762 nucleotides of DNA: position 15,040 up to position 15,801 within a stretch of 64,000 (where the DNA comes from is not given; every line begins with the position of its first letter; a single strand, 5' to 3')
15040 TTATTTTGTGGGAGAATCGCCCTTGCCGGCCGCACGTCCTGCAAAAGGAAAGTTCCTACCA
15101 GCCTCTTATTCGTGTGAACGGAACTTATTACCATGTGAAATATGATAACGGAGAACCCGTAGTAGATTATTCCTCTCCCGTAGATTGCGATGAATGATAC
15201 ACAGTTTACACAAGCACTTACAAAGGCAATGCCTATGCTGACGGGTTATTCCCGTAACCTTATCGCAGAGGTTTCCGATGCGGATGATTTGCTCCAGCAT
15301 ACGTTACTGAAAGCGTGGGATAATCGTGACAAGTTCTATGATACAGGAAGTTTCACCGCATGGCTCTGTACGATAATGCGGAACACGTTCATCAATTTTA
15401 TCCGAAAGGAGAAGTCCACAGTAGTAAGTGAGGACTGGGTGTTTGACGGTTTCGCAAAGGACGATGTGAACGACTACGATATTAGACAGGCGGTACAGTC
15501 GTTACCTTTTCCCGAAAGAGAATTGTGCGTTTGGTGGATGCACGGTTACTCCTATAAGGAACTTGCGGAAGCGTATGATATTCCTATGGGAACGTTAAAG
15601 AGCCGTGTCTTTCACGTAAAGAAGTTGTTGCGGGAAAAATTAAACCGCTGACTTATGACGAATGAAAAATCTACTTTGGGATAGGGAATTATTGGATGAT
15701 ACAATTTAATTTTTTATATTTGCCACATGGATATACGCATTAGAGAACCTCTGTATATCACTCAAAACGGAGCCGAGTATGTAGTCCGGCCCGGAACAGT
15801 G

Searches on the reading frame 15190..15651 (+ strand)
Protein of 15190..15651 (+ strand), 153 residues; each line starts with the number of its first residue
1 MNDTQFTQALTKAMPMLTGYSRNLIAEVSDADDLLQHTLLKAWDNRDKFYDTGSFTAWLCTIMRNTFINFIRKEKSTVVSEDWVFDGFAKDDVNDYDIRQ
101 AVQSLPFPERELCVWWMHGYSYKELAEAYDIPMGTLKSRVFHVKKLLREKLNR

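Call 63: search_protein_families(library=pfam, proteins=[window:15190-15651:+], max_evalue=0.01)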
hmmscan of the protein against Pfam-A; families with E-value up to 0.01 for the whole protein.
window:15190-15651:+ (153 aa): 3 families
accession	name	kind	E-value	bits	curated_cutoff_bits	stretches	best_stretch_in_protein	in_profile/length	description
PF04542.20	Sigma70_r2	-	9.7e-16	57.8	24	1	14-76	6-70/71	Sigma-70 region 2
PF08281.18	Sigma70_r4_2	-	9.4e-05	22.4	25.7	1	98-147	4-54/54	Sigma-70, region 4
PF22029.2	PhyR_sigma2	-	0.00016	22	27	1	12-63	3-54/55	Sigma2 domain of PhyR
